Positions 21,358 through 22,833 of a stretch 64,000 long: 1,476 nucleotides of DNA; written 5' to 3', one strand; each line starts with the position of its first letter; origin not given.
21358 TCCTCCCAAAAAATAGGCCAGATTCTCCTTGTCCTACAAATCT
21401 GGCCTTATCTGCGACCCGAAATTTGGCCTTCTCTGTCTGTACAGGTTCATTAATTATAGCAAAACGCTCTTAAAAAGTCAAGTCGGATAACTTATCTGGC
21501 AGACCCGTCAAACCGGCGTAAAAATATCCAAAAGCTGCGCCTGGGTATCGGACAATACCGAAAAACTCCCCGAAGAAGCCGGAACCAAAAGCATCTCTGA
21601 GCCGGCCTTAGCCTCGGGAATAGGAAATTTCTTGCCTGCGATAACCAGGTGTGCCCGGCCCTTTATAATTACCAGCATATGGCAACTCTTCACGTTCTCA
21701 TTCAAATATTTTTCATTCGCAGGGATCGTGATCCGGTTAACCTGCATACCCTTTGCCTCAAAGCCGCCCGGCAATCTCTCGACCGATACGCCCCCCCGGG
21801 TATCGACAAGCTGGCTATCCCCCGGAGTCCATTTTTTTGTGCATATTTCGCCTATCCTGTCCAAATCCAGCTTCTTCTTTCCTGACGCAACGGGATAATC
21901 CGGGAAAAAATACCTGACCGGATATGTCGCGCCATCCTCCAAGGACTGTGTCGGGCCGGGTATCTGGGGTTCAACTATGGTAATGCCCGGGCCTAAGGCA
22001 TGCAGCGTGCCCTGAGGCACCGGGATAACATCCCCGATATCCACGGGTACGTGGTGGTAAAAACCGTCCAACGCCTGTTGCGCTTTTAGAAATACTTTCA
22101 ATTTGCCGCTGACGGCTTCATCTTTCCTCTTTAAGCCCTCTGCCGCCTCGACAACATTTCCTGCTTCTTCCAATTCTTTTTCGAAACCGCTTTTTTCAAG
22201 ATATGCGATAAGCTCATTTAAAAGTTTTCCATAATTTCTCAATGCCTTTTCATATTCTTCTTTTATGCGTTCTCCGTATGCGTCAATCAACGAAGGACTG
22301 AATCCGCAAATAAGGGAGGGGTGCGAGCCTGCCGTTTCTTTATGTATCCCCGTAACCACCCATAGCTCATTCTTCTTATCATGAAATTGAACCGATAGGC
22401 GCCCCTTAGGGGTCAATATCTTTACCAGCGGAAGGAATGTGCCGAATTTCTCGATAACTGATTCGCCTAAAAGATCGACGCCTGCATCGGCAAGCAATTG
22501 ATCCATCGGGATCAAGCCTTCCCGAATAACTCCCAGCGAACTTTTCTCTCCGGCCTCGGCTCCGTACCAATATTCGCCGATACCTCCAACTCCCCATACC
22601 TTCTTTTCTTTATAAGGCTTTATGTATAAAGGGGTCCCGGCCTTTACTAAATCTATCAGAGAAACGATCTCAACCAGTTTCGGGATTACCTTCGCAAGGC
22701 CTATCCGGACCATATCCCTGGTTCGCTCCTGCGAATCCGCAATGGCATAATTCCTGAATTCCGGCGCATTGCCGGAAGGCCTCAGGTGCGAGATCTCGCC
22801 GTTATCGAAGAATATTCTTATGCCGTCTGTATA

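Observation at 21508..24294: Phosphomannomutase/phosphoglucomutase fused to mannose-6-phosphate isomerase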

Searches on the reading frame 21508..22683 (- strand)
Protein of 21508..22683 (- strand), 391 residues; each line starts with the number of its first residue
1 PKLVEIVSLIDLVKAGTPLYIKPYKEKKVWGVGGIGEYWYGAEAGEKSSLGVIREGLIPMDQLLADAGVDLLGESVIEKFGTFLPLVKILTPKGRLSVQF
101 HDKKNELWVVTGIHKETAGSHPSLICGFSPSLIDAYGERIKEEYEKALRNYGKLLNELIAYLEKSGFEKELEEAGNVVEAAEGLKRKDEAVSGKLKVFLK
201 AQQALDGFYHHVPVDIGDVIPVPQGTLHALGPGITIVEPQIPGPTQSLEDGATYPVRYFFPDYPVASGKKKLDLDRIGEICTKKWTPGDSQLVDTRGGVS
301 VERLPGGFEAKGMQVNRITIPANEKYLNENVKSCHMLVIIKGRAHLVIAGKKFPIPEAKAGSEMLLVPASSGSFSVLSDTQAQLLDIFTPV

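Call 11: find_homologous_proteins(query=window:21508-22683:-, max_evalue=0.001)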
Query window:21508-22683:- (391 aa): 115 proteins with E <= 0.001 among 8000 candidates.
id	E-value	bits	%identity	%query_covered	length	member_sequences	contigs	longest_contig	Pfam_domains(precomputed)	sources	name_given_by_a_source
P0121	2.1e-181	621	72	98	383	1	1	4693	-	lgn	-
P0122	2.3e-177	608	70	98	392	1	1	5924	-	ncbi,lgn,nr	ncbi:MAG: hypothetical protein PHS37_07900 [Candidatus Omnitrophica bacterium]|nr:hypothetical prote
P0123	1.6e-171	589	69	98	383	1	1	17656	-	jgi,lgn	-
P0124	5.0e-163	561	66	98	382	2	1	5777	-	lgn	-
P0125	2.1e-137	477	58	98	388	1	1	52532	-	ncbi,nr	ncbi:MAG: hypothetical protein HQL30_08950 [Candidatus Omnitrophica bacterium]|nr:hypothetical prote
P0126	3.9e-136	472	55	98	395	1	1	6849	-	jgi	-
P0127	2.2e-135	470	56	98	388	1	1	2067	-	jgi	jgi:mannose-6-phosphate isomerase-like protein (cupin superfamily)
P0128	2.8e-130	453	56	98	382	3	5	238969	-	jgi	-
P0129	9.7e-129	448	55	98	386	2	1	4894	-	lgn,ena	-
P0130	1.5e-128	447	54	98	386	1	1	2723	PF20511.5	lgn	-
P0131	2.9e-128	446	54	98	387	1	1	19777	-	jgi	jgi:mannose-6-phosphate isomerase class I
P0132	2.1e-127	444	53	98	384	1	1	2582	-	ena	-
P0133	6.7e-126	439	53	98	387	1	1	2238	-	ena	-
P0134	6.8e-125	435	53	98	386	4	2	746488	-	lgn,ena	-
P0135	2.8e-124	433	50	98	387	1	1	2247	PF20511.5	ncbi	-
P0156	8.6e-115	402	49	98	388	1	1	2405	PF20511.5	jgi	jgi:mannose-6-phosphate isomerase class I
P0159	2.5e-114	401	51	96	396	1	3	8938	PF20511.5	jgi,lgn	jgi:hypothetical protein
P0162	6.9e-113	396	49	98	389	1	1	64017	-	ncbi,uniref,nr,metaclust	ncbi:hypothetical protein OMAG_000914 [Candidatus Omnitrophus magneticus]|uniref:Uncharacterized pro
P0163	1.2e-112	395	48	98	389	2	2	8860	PF20511.5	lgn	-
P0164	1.6e-112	395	49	98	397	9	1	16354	PF20511.5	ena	-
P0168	1.7e-111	391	51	98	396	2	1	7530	PF20511.5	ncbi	-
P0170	3.4e-111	390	49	98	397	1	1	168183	PF20511.5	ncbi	-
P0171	4.6e-111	390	49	98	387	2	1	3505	PF20511.5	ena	-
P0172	1.6e-110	388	48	99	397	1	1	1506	PF20511.5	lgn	-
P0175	5.8e-110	386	48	98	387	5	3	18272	PF20511.5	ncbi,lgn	ncbi:MAG: type I phosphomannose isomerase catalytic subunit [Candidatus Omnitrophota bacterium]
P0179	2.3e-109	384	47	99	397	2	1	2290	PF20511.5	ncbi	-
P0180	3.8e-109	383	49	98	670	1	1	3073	PF00408.27,PF20511.5,PF02880.23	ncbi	ncbi:MAG: type I phosphomannose isomerase catalytic subunit, partial [Candidatus Omnitrophota bacter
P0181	4.3e-109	383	49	98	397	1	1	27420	PF20511.5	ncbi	-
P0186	3.6e-108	380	47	98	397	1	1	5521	PF20511.5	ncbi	-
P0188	8.8e-108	379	47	99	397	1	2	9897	PF20511.5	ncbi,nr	ncbi:MAG: hypothetical protein NUV86_09625 [Candidatus Scalindua sp.]|nr:hypothetical protein [Candi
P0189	1.1e-107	379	48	96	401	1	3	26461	PF20511.5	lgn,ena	-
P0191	5.7e-107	376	48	96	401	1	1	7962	PF20511.5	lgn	-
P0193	1.5e-106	375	47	96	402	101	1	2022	PF20511.5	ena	-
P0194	1.9e-106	375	46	98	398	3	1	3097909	PF20511.5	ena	-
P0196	4.2e-106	373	48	97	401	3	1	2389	PF20511.5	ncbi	-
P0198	8.3e-106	372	48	96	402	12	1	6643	PF20511.5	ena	-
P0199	1.6e-105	372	47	98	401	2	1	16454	PF20511.5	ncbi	ncbi:MAG: type I phosphomannose isomerase catalytic subunit [Pseudomonadota bacterium]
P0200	1.7e-105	371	48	97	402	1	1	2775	PF20511.5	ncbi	-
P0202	1.0e-104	369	47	98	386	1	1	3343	PF20511.5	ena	-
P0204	1.9e-104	368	47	98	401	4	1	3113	PF20511.5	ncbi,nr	ncbi:MAG: hypothetical protein L6406_18160 [Desulfobacterales bacterium]|nr:hypothetical protein [De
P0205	8.1e-104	366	46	96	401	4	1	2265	PF20511.5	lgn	-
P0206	8.5e-104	366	46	96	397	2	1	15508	PF20511.5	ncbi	-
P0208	4.4e-103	364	47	98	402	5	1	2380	PF20511.5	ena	-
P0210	2.4e-102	361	47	98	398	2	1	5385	PF20511.5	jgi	jgi:hypothetical protein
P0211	7.1e-102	360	48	96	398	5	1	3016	PF20511.5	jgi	jgi:hypothetical protein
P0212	8.6e-102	359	47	98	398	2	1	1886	PF20511.5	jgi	jgi:hypothetical protein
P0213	1.3e-101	359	45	98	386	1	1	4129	PF20511.5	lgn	-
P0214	1.6e-100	355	46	96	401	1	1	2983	PF20511.5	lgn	-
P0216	2.8e-99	351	45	98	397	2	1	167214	PF20511.5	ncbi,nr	ncbi:MAG: hypothetical protein MRK02_14090 [Candidatus Scalindua sp.]|nr:hypothetical protein [Candi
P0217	4.7e-99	350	45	96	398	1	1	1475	PF20511.5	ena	-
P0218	2.5e-98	348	46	96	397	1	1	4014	PF20511.5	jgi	-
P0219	3.7e-97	344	46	96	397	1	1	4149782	PF20511.5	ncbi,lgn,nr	ncbi:MAG: hypothetical protein MRK01_11895 [Candidatus Scalindua sp.]|nr:hypothetical protein [Candi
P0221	2.0e-95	338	46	92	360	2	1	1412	PF20511.5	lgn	-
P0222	2.9e-95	338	44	96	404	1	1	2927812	PF20511.5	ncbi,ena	-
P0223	5.7e-93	330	43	95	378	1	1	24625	PF20511.5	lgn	-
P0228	5.4e-77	278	51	69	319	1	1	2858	PF20511.5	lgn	-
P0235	1.9e-38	151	54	32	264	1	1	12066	PF20511.5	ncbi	ncbi:MAG: type I phosphomannose isomerase catalytic subunit [Candidatus Omnitrophota bacterium]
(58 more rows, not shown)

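Call 14: find_encoding_contigs(protein=P0122, flank=5000, max_places=2)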
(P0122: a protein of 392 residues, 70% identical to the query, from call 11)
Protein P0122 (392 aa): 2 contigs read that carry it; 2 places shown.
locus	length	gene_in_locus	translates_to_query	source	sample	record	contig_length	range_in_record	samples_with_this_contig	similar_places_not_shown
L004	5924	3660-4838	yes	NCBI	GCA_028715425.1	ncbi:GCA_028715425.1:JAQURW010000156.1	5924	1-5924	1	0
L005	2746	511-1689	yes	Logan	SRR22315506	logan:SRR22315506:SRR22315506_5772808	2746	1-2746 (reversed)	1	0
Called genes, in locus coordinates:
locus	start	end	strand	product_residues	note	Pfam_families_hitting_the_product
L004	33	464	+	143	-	PF04041:Glyco_hydro_130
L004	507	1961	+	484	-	PF07690:MFS_1, PF13347:MFS_2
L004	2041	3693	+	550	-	PF02878:PGM_PMM_I, PF02879:PGM_PMM_II, PF02880:PGM_PMM_III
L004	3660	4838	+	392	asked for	-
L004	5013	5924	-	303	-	PF00294:PfkB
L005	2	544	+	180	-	?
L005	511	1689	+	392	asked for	-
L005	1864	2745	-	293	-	?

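Call 15: find_encoding_contigs(protein=P0123, flank=8000, max_places=2)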
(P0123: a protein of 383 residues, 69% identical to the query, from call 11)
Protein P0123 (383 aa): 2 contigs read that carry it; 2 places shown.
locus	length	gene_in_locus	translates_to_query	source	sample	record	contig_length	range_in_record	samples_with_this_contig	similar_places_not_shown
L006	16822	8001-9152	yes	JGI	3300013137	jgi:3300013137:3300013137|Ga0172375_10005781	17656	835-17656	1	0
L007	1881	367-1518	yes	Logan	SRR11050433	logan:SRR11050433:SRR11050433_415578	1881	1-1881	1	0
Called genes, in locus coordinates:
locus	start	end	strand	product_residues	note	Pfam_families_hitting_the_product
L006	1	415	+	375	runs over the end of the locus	PF00226:DnaJ, PF01556:DnaJ_C, PF00684:DnaJ_CXXCXGXG, PF27439:DnaJ_C_2 (weak)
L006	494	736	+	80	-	PF09723:Zn_ribbon_8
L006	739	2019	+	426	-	PF06245:DUF1015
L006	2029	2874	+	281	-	PF17848:Zn_ribbon_ACC, PF01039:Carboxyl_trans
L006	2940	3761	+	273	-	PF12710:HAD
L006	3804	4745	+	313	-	PF04041:Glyco_hydro_130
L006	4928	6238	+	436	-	PF07690:MFS_1, PF13347:MFS_2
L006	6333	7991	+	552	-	PF02878:PGM_PMM_I, PF02879:PGM_PMM_II, PF02880:PGM_PMM_III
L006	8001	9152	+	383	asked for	-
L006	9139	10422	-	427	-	PF00294:PfkB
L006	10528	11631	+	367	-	PF03215:Rad17 (weak), PF00005:ABC_tran, PF17912:OB_MalK, PF03459:TOBE (weak)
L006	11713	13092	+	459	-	PF01590:GAF, PF13185:GAF_2, PF13492:GAF_3, PF00990:GGDEF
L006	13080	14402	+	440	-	PF00990:GGDEF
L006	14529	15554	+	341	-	PF01087:GalP_UDP_transf, PF16268:DUF4921, PF16285:DUF4931_N (weak)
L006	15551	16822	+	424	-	?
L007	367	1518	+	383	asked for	-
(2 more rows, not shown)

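Call 16: find_encoding_contigs(protein=P0121, flank=5000, max_places=2)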
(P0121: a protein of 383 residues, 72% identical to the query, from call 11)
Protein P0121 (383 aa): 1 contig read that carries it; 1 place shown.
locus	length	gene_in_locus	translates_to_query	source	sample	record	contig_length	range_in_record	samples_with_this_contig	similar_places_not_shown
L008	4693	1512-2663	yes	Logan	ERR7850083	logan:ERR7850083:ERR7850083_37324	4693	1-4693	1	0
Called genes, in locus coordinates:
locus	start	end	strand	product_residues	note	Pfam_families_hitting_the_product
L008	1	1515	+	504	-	?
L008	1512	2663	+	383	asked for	-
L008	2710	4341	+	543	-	PF02776:TPP_enzyme_N, PF00205:TPP_enzyme_M, PF02775:TPP_enzyme_C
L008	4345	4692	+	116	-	?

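Call 22: search_solved_structures(query=A1, max_evalue=1, show_alignments=3)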
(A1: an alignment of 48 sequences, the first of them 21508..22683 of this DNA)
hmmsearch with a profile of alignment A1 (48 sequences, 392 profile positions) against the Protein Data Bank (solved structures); distinct sequences matched with E-value up to 1: 17.
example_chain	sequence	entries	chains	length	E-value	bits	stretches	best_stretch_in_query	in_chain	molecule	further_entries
5zvr_A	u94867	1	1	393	1e-08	37.6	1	36-106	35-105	Mannose-6-phosphate isomerase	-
2wfp_A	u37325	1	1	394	1e-08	37.6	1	36-106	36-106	MANNOSE-6-PHOSPHATE ISOMERASE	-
3h1m_A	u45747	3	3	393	1e-08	37.6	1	36-106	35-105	Mannose-6-phosphate isomerase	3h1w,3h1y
5zv0_A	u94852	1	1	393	1e-08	37.6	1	36-106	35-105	Mannose-6-phosphate isomerase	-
5zuy_A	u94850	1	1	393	1e-08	37.6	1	36-106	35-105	Mannose-6-phosphate isomerase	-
5zt5_A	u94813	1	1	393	1e-08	37.6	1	36-106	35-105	Mannose-6-phosphate isomerase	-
5zvu_A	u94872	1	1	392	1e-08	37.6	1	36-106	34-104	Mannose-6-phosphate isomerase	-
5zt6_A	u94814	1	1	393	1e-08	37.5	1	36-106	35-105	Mannose-6-phosphate isomerase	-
5zvx_A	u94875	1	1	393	1.6e-07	33.6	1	36-106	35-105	Mannose-6-phosphate isomerase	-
5zuw_A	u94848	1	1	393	2.6e-07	32.9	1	36-105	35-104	Mannose-6-phosphate isomerase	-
5zt4_A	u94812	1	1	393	3.7e-07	32.4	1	36-105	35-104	Mannose-6-phosphate isomerase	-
1qwr_A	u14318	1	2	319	9.7e-05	24.5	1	207-377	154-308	Mannose-6-phosphate isomerase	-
1pmi_A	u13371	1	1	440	9.9e-05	24.4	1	38-105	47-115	PHOSPHOMANNOSE ISOMERASE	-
5nw7_A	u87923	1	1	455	0.0001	24.3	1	38-105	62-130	Mannose-6-phosphate isomerase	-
1zx5_A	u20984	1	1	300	0.00016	23.7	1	33-102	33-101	mannosephosphate isomerase, putative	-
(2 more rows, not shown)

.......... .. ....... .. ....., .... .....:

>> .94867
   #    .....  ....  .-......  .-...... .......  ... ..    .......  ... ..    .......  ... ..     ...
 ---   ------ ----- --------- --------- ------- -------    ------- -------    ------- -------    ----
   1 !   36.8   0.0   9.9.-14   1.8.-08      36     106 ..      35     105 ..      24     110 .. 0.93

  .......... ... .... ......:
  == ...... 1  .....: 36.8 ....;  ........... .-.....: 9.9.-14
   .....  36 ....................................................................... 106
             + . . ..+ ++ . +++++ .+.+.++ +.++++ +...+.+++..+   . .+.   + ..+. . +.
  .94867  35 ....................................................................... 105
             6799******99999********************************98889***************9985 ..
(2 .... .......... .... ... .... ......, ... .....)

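Call 29: find_related_loci(query=A1, collection=genome_contigs, flank=8000)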
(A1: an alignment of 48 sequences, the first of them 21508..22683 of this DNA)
Query A1 (391 aa) in genome_contigs; peptide patterns used: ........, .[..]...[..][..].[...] (x = any residue, [..] = any of these).
55 stretches matched a pattern; 49 encode a relative of the query (tblastn E <= 1e-3); 49 distinct loci.
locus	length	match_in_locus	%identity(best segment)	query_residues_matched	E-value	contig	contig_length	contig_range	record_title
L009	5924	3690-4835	70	9-390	0e+0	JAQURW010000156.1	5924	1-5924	MAG: Candidatus Omnitrophota bacterium isolate STD1_82 NODE_48548_length_5924_cov_3.001035_Sandtown_D1, whole genome sho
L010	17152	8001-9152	58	9-391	5e-142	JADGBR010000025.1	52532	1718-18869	MAG: Candidatus Omnitrophota bacterium isolate nW3bin14 nW3_bin14_NODE_25_length_52532_cov_6.501574, whole genome shotgu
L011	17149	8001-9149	54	9-391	2e-136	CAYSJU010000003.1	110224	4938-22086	MAG TPA_asm: uncultured Planctomycetia bacterium isolate binchicken_co332_75 genome assembly, contig: NODE_3_length_1102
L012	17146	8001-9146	56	9-391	4e-136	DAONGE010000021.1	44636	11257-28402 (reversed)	MAG TPA_asm: Candidatus Omnitrophota bacterium isolate AMR_MDS_3825 NODE_754_length_44636_cov_7.035082, whole genome sho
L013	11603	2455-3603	52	9-391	3e-127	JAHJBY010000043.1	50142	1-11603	MAG: Candidatus Omnitrophota bacterium isolate Modern_marine.mb.279 Modern_marine.mb.279_k141_704828, whole genome shotg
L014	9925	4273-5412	53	13-391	1e-126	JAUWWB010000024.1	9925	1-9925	MAG: Candidatus Omnitrophota bacterium isolate CSMAG_2647 CSMAG_2647_k127_248665_length_9925_cov_139.1993, whole genome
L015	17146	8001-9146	51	6-391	1e-126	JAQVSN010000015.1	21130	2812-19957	MAG: Candidatus Omnitrophota bacterium isolate STF1_275 NODE_6028_length_21130_cov_5.097510_Sandtown_F1, whole genome sh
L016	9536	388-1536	48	9-390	9e-123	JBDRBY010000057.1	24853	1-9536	MAG: Candidatus Omnitrophota bacterium isolate MEGAHIT-group-1.154 k141_4928384, whole genome shotgun sequence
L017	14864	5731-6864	49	15-391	9e-122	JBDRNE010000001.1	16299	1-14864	MAG: Candidatus Omnitrophota bacterium isolate MEGAHIT-group-1.87 k141_4423501, whole genome shotgun sequence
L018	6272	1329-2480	50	9-391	1e-121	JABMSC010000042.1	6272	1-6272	MAG: Candidatus Omnitrophota bacterium isolate bin.644 k141_1036614, whole genome shotgun sequence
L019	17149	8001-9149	49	9-391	1e-121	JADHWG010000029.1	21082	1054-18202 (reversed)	MAG: Candidatus Omnitrophota bacterium isolate BS750m-G21 BS-750m-C3691, whole genome shotgun sequence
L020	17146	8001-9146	51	11-391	6e-120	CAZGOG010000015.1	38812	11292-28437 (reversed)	MAG TPA_asm: uncultured Planctomycetia bacterium isolate binchicken_co334_259 genome assembly, contig: NODE_1630_length_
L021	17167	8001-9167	51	4-391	1e-119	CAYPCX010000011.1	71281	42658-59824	MAG TPA_asm: uncultured Planctomycetia bacterium isolate binchicken_co334_60 genome assembly, contig: NODE_520_length_71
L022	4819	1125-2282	49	7-391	1e-120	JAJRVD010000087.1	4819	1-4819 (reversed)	MAG: Candidatus Omnitrophota bacterium isolate Dive96_bin10.280 k141_4258779, whole genome shotgun sequence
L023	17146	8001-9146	49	9-391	1e-119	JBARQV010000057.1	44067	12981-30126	MAG: Candidatus Omnitrophota bacterium isolate MFD13425_ilm_asm_bin19 k127_24852, whole genome shotgun sequence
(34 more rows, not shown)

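Call 31: predict_structure(alignment_id=A1)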
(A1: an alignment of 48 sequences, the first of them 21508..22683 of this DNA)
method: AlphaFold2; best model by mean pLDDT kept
length: 391 residues; sequences in the alignment: 48
mean_pLDDT: 94.1   pTM: 0.90
mean pLDDT of the five models: 94.1, 92.0, 91.5, 91.2, 90.7
residues with pLDDT >= 90: 342; 70-90: 44; 50-70: 2; < 50: 3
segments of 3 or more residues with pLDDT < 50: 1-3
pLDDT, mean of each block of 10 residues (from residue 1): 68 97 93 92 93 93 96 97 94 93 92 94 97 97 98 97 96 94 95 98 98 97 95 95 86 90 87 94 93 93 93 96 95 97 97 97 97 97 97 92
secondary structure, 60 per line:
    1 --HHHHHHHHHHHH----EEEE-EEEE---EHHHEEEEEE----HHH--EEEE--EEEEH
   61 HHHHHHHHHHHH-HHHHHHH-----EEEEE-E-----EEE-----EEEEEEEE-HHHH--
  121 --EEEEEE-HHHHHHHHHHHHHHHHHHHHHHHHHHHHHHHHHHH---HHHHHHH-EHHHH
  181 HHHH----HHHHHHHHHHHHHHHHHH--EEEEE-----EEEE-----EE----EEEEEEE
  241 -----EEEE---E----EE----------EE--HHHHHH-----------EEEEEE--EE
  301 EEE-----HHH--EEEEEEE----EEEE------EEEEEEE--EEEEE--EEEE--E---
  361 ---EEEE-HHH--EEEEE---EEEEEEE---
elements in order: H3-14 E19-22 E24-27 E35-40 E50-53 E56-59 H60-72 H74-80 E86-90 E98-100 E106-113 H115-118 E123-128 H130-164 H168-174 H177-184 H189-206 E209-213 E219-222 E234-240 E246-249 H274-279 E291-296 E299-303 E314-320 E325-328 E335-341 E344-348 E351-354 E364-367 E374-378 E382-388

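Call 34: fold_search(model_id=the predicted structure, library=pdb)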
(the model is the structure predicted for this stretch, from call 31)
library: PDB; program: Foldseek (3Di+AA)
matches with E <= 10: 1511; with E <= 0.001: 343
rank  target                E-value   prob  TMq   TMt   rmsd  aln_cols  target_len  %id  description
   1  5zvr                  2.5e-18  1.00  0.62  0.63   7.6       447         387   14  Crystal structure of R274A mutant of phosphomannose isomerase from Salmonella typhimurium (released 2019-05-01)
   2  5zuw                  9.9e-18  1.00  0.60  0.60   7.7       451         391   14  Crystal structure of H99Q mutant of phosphomannose isomerase from Salmonella typhimurium (released 2019-05-01)
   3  3h1y                  1.0e-17  1.00  0.60  0.60   9.4       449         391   13  Crystal structure of mannose 6-phosphate isomerase from Salmonella typhimurium bound to substrate (f6p)and metal atom (z (released 2009-05-19)
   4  5zvx                  1.2e-17  1.00  0.62  0.62   7.5       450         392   13  Crystal structure of K86A mutant of phosphomannose isomerase from Salmonella typhimurium (released 2019-05-01)
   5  5zv0                  1.9e-17  1.00  0.60  0.60   7.7       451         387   14  Crystal structure of E264A mutant of phosphomannose isomerase from Salmonella typhimurium (released 2019-05-01)
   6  5zt5                  2.1e-17  1.00  0.61  0.61   7.7       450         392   14  Crystal structure of E134A mutant of phosphomannose isomerase from Salmonella typhimurium (released 2019-05-01)
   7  5zt4                  2.4e-17  1.00  0.62  0.62   7.6       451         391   14  Crystal structure of H99A mutant of phosphomannose isomerase from Salmonella typhimurium (released 2019-05-01)
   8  1qwr_A                2.6e-17  1.00  0.55  0.67   6.6       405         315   17  Crystal Structure Analysis of the Mannose 6-Phosphate Isomerase from Bacillus subtilis (released 2004-03-02)
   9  1qwr_B                4.0e-17  1.00  0.58  0.71   5.6       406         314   16  Crystal Structure Analysis of the Mannose 6-Phosphate Isomerase from Bacillus subtilis (released 2004-03-02)
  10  2wfp                  4.0e-17  1.00  0.61  0.61   7.0       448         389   14  Crystal structure of mannose 6-phosphate isomerase (apo form) from Salmonella typhimurium (released 2009-07-14)
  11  3h1m                  4.5e-17  1.00  0.62  0.62   6.9       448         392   14  Crystal structure of mannose 6-phosphate isomerase (holo; zinc bound) (released 2009-05-19)
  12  3h1w                  5.3e-17  1.00  0.60  0.60   9.4       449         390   13  Crystal structure of mannose 6-phosphate isomerase bound with zinc and yttrium (released 2009-05-19)
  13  5zuy                  8.4e-17  1.00  0.61  0.61   7.1       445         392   14  Crystal structure of E134H mutant of phosphomannose isomerase from Salmonella typhimurium (released 2019-05-01)
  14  5zt6                  1.2e-16  1.00  0.62  0.62   7.4       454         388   13  Crystal structure of H255A mutant of phosphomannose isomerase from Salmonella typhimurium (released 2019-05-01)
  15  1pmi                  1.3e-16  1.00  0.59  0.53   9.4       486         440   14  Candida Albicans Phosphomannose Isomerase (released 1997-03-01)
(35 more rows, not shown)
